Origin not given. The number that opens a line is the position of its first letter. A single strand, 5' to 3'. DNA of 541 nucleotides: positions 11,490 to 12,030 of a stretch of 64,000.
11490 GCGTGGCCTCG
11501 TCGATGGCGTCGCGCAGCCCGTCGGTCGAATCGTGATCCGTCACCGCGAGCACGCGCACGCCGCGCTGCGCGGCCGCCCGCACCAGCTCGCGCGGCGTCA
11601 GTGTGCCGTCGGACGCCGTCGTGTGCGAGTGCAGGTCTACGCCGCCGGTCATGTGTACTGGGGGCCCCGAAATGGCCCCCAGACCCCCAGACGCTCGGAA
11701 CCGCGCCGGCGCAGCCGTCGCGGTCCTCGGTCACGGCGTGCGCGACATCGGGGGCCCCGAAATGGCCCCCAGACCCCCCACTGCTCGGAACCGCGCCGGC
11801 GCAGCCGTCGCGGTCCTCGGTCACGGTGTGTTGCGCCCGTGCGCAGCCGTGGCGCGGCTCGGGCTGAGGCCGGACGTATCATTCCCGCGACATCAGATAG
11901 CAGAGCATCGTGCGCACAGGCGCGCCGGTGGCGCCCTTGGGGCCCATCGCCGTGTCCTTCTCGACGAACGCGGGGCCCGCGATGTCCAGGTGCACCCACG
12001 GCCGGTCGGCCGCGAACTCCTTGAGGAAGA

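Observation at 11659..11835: Unclassified ~70-bp two-hairpin repeat family: 8 copies at 6 loci in 64 kb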

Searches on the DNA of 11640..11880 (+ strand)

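Call 27: build_rna_model(alignment_id=A2, structure=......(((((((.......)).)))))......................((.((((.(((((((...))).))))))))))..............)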
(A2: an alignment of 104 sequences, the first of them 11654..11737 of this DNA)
Model R1 built from alignment A2 (104 sequences, 96 columns); structure: as given.
model positions 83; base pairs 20; branch points 1; effective number of sequences 2.16; information 0.684 bits per position. Calibrated on 0.2 Mb of random sequence (short: E-values are rough).
structure used (alignment columns):
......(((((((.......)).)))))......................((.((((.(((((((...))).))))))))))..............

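Call 28: search_with_rna_model(model_id=R1, source=window, filters=off, max_evalue=10, show_alignments=10)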
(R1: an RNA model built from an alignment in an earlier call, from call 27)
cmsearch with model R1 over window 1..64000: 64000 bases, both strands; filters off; matches with E-value up to 10: 74.
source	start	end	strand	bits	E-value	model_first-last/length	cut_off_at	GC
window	14618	14699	+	89.1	7.1e-15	1-83/83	no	0.73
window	50862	50945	+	86.5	2.1e-14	1-83/83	no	0.73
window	11654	11737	+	83.6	7.1e-14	1-83/83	no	0.75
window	11744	11827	+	83.4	7.8e-14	1-83/83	no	0.75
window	23324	23406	+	79.5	4e-13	1-83/83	no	0.75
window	42525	42606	+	76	1.8e-12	1-83/83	no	0.76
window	50964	51046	+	70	2.3e-11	1-83/83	no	0.73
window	5796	5870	+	21.5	0.018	1-83/83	no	0.67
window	43921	43993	+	20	0.034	1-83/83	no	0.78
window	14660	14688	-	17.1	0.12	44-72/83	no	0.83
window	50909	50931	-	16.6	0.14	47-69/83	no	0.83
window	11688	11776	-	15.6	0.22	1-83/83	no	0.76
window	50950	50996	-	14.4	0.36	1-83/83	no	0.66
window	11788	11816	-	14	0.43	44-72/83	no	0.83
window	23367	23395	-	13.1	0.62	44-72/83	no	0.83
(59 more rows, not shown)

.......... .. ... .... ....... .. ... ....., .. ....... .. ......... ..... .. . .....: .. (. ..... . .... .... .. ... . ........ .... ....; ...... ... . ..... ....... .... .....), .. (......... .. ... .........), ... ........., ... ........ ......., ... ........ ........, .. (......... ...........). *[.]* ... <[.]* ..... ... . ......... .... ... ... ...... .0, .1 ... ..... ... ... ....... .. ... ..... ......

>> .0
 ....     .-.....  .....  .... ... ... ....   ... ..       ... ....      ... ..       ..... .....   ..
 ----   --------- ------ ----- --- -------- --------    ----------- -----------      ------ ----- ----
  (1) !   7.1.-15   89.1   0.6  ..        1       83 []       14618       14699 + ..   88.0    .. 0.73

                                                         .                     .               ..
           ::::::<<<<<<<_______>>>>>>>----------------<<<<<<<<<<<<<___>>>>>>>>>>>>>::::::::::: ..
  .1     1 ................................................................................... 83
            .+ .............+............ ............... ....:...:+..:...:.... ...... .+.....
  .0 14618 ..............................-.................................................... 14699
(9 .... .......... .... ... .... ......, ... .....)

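Call 48: search_with_rna_model(model_id=R1, sources=[L119, L120, L121, L122, L123, L124, L125, L126, L127, L128, L129, L130, L131, L132, L133, L134, L135, L136, L137, L138, L139, L140, L141, L142, L143, L144, L145, L146, L147, L148, L149, L150, L151, L152, L153, L154, L155, L156, L157, L158, L159, L160, L161, L162, L163, L164, L165, L166, L167, L168, L169, L170, L171, L172, L173, L174, L175, L176, L177, L178, L179, L180, L181, L182, L183, L184, L185, L186, L187, L188, L189, L190, L191, L192, L193, L194, L195, L196, L197, L198], max_evalue=0.001)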
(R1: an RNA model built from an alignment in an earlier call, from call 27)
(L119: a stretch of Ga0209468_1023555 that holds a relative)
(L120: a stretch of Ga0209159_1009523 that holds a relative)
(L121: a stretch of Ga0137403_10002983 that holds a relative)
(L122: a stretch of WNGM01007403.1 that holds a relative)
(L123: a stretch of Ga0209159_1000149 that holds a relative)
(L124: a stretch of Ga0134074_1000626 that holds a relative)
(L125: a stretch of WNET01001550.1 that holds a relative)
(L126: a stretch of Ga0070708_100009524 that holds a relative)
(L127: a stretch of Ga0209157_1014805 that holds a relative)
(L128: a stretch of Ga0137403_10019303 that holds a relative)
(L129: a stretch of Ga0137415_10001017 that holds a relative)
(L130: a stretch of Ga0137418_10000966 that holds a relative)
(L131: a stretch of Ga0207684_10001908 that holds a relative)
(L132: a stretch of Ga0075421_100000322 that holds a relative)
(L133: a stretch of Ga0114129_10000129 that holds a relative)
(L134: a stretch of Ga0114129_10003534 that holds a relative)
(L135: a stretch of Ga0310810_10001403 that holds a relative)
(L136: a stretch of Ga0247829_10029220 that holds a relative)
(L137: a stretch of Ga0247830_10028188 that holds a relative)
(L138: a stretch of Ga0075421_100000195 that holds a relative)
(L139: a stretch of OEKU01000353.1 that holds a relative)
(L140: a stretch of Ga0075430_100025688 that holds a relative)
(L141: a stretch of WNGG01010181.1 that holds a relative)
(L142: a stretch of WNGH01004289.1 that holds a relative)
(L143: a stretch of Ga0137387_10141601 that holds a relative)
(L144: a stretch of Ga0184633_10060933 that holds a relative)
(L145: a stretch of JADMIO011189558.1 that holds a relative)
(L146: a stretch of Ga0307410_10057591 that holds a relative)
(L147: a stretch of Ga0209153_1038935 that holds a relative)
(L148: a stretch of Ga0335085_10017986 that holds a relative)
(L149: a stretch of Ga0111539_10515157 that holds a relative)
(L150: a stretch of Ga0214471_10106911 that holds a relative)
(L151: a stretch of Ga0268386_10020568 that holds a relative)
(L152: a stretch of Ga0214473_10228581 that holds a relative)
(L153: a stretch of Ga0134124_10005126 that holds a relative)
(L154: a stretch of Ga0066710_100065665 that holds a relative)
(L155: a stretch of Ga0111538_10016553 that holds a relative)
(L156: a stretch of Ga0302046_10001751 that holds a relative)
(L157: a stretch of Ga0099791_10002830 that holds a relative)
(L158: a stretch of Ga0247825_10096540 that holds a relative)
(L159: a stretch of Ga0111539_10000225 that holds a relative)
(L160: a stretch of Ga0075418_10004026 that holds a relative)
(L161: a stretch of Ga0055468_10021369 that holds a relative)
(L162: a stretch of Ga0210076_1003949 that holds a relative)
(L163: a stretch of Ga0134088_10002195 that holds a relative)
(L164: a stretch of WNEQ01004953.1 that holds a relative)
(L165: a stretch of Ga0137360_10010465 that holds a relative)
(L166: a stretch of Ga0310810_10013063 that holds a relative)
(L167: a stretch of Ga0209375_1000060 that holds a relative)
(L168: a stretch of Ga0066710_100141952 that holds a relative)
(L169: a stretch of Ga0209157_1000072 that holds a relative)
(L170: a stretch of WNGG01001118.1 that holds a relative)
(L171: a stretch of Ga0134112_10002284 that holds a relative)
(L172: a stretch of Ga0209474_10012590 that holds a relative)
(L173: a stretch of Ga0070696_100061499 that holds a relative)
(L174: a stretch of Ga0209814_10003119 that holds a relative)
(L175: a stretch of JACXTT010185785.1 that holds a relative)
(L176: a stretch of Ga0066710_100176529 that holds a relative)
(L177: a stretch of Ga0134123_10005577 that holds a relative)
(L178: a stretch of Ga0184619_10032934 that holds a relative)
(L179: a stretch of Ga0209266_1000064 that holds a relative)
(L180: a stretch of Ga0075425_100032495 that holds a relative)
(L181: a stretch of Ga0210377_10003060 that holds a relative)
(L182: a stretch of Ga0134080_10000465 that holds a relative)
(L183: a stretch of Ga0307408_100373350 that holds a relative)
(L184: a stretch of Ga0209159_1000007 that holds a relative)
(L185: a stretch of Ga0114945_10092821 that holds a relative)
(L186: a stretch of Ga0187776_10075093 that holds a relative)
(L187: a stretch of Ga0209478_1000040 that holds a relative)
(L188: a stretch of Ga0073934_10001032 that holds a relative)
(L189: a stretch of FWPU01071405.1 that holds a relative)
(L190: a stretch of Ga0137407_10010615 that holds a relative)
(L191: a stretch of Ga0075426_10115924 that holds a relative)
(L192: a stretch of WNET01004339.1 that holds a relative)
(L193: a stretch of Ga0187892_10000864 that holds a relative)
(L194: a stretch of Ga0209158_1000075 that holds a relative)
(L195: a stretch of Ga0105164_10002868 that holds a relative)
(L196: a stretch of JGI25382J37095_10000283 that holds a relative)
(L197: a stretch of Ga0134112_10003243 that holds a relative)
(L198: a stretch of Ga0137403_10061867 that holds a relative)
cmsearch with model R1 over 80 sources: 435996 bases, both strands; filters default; matches with E-value up to 0.001: 36.
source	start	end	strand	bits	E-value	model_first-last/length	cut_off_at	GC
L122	1244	1326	-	89.3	4.5e-14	1-83/83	no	0.77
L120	238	319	-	89.1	4.8e-14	1-83/83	no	0.73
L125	321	403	-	88.5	6.3e-14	1-83/83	no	0.77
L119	54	135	-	88.4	6.6e-14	1-83/83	no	0.73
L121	1029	1111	-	87.7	8.6e-14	1-83/83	no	0.8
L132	3922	4003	-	87.1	1.1e-13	1-83/83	no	0.74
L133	3922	4003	-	87.1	1.1e-13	1-83/83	no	0.74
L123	3918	4000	-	84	4.1e-13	1-83/83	no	0.78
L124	3918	4000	-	84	4.1e-13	1-83/83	no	0.78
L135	6750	6833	-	84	4.2e-13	1-83/83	no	0.75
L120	3351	3434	-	83.3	5.6e-13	1-83/83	no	0.74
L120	3081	3164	-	82.5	7.9e-13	1-83/83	no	0.76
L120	3261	3344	-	82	9.6e-13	1-83/83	no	0.75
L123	3744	3825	-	80.6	1.7e-12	1-83/83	no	0.8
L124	3744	3825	-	80.6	1.7e-12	1-83/83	no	0.8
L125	234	315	-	80.6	1.7e-12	1-83/83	no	0.8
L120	3171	3254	-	79.6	2.6e-12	1-83/83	no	0.75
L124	3831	3913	-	79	3.4e-12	1-83/83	no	0.8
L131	6847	6930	-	78.7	3.8e-12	1-83/83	no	0.8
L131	6746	6829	-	76.5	9.9e-12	1-83/83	no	0.81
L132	3835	3916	-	76.5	9.9e-12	1-83/83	no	0.74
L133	3835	3916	-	76.5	9.9e-12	1-83/83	no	0.74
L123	3831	3913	-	76.4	1e-11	1-83/83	no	0.8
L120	154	235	-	75.2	1.7e-11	1-83/83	no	0.73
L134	5463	5546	-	74.8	2.1e-11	1-83/83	no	0.77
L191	397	479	+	74.3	2.5e-11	1-83/83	no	0.75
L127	2805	2888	-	74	2.9e-11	1-83/83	no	0.82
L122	1157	1239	-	66.7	6.4e-10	1-83/83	no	0.82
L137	1758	1839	-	64.6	1.5e-09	1-83/83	no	0.8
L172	4396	4480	-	62.4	3.8e-09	1-83/83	no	0.73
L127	1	59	-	59.7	1.2e-08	1-60/83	3'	0.73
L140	2907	2989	-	55.8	6.3e-08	1-83/83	no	0.83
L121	856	936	-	53.1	2e-07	1-83/83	no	0.77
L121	942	1023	-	47.3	2.2e-06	1-83/83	no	0.85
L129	2630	2753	-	41.1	3.1e-05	1-83/83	no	0.76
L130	4870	4940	-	38.8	8.2e-05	1-83/83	no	0.73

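Call 60: search_rna_families(source=window, start=11640, end=11880, threshold=evalue, max_evalue=10)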
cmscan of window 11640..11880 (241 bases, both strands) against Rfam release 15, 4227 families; matches with E-value up to 10: 5.
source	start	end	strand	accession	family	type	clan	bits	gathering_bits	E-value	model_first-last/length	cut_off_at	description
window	11719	11759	+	RF01688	Actino-pnp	Cis-reg;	-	15.3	47.7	1.2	1-63/63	no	Actino-pnp RNA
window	11693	11715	-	RF01340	CRISPR-DR29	Gene; CRISPR;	-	14.6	39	2.1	1-37/37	no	CRISPR RNA direct repeat element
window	11783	11805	-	RF01340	CRISPR-DR29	Gene; CRISPR;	-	14.6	39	2.1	1-37/37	no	CRISPR RNA direct repeat element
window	11690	11731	-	RF01044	mir-345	Gene; miRNA;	-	14.2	65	2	1-91/91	no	mir-345 microRNA precursor family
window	11780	11821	-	RF01044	mir-345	Gene; miRNA;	-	12.7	65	5.5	1-91/91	no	mir-345 microRNA precursor family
